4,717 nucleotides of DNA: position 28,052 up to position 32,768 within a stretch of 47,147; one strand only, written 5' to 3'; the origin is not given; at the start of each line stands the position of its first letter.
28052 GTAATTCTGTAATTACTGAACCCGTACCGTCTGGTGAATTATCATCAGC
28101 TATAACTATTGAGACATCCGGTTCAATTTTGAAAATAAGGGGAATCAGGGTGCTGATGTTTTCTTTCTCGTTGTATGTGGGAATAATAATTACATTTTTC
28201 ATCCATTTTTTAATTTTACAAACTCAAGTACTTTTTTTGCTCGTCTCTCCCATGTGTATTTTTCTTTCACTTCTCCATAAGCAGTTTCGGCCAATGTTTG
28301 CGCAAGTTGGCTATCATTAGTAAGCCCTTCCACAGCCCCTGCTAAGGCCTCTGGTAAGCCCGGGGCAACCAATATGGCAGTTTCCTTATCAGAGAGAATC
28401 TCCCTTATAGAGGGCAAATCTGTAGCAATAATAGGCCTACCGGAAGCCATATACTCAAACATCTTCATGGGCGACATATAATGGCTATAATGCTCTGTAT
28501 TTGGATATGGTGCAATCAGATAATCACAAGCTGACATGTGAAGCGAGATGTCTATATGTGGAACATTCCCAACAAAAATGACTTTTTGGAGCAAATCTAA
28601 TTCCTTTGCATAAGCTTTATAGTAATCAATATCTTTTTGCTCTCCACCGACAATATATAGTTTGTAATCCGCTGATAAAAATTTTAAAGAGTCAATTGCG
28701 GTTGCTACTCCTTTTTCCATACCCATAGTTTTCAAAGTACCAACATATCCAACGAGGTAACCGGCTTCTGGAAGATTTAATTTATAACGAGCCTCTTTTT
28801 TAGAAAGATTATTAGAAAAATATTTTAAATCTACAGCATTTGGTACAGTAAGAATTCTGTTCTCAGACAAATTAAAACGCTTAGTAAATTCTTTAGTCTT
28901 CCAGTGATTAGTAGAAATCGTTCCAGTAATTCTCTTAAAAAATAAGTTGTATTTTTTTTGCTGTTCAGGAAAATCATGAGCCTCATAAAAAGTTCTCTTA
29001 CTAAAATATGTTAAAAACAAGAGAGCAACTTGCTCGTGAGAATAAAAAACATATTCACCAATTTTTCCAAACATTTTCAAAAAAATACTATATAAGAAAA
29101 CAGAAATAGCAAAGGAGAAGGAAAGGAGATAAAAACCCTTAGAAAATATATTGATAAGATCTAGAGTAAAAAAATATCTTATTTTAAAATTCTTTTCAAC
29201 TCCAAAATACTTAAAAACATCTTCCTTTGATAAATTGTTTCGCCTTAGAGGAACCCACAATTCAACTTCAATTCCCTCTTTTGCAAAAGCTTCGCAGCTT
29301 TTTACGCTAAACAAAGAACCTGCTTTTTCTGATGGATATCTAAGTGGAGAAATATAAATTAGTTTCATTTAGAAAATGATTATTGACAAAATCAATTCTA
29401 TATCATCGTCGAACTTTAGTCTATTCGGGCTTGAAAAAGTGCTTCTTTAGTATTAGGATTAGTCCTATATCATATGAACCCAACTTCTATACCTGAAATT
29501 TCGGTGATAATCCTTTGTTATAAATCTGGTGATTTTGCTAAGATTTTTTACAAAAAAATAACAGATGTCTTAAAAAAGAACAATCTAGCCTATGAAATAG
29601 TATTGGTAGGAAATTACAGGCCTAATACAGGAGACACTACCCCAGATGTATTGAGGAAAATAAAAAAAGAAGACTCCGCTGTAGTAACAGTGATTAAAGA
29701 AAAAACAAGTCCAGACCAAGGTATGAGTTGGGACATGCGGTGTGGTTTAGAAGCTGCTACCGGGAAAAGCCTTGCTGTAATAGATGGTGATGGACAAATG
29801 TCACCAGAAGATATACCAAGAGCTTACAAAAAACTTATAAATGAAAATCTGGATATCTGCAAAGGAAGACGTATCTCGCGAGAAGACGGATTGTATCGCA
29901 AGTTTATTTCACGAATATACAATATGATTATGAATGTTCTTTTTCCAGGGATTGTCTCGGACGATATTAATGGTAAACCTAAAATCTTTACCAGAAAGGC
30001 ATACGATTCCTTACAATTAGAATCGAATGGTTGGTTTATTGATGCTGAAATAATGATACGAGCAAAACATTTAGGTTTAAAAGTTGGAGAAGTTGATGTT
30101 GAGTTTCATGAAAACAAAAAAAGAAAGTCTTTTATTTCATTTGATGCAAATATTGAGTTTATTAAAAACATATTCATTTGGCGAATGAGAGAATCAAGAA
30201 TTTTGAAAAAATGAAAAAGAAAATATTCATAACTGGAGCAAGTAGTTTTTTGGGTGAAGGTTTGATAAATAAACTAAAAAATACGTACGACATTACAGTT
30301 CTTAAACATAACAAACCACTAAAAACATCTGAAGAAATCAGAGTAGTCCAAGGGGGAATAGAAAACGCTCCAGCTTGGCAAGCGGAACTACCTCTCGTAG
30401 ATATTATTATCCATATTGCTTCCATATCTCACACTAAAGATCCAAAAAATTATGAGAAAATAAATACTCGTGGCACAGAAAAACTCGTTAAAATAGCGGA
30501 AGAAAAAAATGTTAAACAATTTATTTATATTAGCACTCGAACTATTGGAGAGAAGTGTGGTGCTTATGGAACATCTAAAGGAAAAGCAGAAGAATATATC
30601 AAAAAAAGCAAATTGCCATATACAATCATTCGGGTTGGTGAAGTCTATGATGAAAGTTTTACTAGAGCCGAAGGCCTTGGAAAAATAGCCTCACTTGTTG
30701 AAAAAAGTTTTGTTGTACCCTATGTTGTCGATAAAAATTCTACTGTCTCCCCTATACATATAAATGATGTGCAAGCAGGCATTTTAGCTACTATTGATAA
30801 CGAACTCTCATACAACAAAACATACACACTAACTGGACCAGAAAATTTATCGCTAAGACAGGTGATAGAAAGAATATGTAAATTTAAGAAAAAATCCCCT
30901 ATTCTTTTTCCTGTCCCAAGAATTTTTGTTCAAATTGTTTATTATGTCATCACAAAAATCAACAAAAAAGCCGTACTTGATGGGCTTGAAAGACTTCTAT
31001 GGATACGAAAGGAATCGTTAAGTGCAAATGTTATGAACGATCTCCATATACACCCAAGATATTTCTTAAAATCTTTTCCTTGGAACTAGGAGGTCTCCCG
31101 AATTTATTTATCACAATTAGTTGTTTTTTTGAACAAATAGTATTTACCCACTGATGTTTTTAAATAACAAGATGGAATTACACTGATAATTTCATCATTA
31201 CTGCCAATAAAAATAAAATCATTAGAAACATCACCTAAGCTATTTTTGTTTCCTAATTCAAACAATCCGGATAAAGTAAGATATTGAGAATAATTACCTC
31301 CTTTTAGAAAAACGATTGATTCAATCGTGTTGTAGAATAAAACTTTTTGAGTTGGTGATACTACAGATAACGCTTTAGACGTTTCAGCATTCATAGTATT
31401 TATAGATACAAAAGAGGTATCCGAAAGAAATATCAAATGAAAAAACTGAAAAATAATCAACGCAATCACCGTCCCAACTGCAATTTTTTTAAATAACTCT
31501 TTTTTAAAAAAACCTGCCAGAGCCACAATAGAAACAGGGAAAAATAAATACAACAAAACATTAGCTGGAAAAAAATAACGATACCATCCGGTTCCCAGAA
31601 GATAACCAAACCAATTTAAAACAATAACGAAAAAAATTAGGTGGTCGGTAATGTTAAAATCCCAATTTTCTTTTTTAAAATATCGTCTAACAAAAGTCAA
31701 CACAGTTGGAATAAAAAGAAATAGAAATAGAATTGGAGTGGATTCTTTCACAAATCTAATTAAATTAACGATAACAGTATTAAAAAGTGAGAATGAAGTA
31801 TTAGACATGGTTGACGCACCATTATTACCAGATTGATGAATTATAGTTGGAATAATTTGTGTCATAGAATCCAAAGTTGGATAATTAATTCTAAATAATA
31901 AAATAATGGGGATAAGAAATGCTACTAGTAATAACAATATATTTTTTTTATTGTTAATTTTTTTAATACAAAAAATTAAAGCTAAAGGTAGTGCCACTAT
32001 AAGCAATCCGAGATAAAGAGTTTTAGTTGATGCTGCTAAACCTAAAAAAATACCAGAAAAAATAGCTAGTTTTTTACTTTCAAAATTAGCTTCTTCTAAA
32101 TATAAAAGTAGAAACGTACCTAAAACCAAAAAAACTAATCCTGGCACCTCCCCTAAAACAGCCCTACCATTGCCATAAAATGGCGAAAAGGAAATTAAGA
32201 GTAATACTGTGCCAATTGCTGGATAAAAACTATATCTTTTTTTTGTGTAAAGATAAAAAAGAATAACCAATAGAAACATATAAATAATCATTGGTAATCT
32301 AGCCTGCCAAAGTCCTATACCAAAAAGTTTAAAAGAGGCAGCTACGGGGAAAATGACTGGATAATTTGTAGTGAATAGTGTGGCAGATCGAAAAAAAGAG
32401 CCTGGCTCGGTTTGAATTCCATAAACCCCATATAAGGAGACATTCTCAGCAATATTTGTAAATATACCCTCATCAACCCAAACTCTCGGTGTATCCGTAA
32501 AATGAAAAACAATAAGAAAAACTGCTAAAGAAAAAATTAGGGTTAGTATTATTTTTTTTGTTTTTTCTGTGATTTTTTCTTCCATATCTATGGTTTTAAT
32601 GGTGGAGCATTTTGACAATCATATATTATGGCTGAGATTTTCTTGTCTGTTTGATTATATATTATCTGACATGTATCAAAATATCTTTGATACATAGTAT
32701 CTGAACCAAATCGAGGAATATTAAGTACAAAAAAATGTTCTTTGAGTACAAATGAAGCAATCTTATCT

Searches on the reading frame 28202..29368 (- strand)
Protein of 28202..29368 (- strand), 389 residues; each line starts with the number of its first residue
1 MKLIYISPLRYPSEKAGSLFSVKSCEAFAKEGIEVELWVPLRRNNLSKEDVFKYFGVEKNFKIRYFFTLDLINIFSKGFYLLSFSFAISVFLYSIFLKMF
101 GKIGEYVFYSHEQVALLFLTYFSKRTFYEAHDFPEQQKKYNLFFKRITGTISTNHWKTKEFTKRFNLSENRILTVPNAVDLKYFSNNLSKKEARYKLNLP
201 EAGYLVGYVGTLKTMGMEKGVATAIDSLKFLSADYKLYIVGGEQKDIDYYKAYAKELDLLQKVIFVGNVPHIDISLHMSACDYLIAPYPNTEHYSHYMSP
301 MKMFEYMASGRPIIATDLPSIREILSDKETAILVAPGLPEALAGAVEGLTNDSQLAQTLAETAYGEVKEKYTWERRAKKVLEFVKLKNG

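Call 25: search_protein_families(library=pfam, proteins=[window:28202-29368:-], max_evalue=0.001)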
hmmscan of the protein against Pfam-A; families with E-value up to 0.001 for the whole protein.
window:28202-29368:- (389 aa): 4 families
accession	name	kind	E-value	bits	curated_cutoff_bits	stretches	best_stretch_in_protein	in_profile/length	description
PF13692.12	Glyco_trans_1_4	-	2.7e-23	83.2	27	1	205-352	3-142/142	Glycosyl transferases group 1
PF00534.26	Glycos_transf_1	-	1.1e-22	80.8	26.4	1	190-364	2-170/172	Glycosyl transferases group 1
PF13524.12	Glyco_trans_1_2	-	2.7e-11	44.1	25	1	233-381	13-143/144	Glycosyl transferase-like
PF13439.12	Glyco_transf_4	-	0.00061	20.3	28.5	0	25-182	12-169/170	Glycosyltransferase Family 4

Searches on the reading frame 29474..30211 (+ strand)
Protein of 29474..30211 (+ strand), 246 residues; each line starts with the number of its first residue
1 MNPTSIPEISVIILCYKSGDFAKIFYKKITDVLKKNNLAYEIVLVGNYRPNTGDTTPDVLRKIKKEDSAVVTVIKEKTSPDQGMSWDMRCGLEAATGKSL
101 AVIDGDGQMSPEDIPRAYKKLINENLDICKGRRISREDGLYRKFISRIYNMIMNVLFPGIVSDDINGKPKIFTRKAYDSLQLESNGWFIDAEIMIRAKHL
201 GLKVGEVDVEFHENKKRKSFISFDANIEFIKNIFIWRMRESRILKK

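Call 25: search_protein_families(library=pfam, proteins=[window:29474-30211:+], max_evalue=0.001)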
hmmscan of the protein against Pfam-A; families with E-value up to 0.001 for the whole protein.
window:29474-30211:+ (246 aa): 2 families
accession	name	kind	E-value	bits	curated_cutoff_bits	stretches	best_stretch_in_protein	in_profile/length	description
PF00535.33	Glycos_transf_2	-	1.3e-13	51.7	23.3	1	10-151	1-138/168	Glycosyl transferase family 2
PF13641.12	Glyco_tranf_2_3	-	1.2e-05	25.9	27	1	7-118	1-108/230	Glycosyltransferase like family 2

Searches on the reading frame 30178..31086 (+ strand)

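Call 25: search_protein_families(library=pfam, proteins=[window:30178-31086:+], max_evalue=0.001)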
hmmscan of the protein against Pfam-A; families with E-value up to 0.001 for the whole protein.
window:30178-31086:+ (303 aa): 7 families
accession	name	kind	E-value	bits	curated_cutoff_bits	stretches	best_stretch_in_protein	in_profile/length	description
PF13460.12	NAD_binding_10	-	1.2e-14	55.1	27.2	1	20-163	1-153/184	NAD(P)H-binding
PF01370.27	Epimerase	-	1.3e-14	54.7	20.9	1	16-207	1-226/240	NAD dependent epimerase/dehydratase family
PF07993.18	NAD_binding_4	-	2.1e-12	47.2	20.1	1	67-123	82-140/258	Male sterility protein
PF01073.25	3Beta_HSD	-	6.8e-11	42.2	22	1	18-122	2-118/280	3-beta hydroxysteroid dehydrogenase/isomerase family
PF04321.23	RmlD_sub_bind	-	1.1e-10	41.6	27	1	15-236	2-230/287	RmlD substrate binding domain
PF02719.21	Polysacc_synt_2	-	1e-06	28.6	20.2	1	50-144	52-152/293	Polysaccharide biosynthesis protein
PF05368.20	NmrA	-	2.5e-05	24.5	27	1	12-236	1-233/298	NmrA-like family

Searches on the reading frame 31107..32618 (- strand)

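Call 25: search_protein_families(library=pfam, proteins=[window:31107-32618:-], max_evalue=0.001)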
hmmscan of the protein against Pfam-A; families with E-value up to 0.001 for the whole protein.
window:31107-32618:- (504 aa): 2 families
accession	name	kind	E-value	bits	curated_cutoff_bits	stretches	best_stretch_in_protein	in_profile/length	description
PF13231.12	PMT_2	-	2.4e-08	34.8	26.1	1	92-236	10-153/160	Dolichyl-phosphate-mannose-protein mannosyltransferase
PF02366.24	PMT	-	1.2e-07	32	22.7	1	79-242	57-234/245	Dolichyl-phosphate-mannose-protein mannosyltransferase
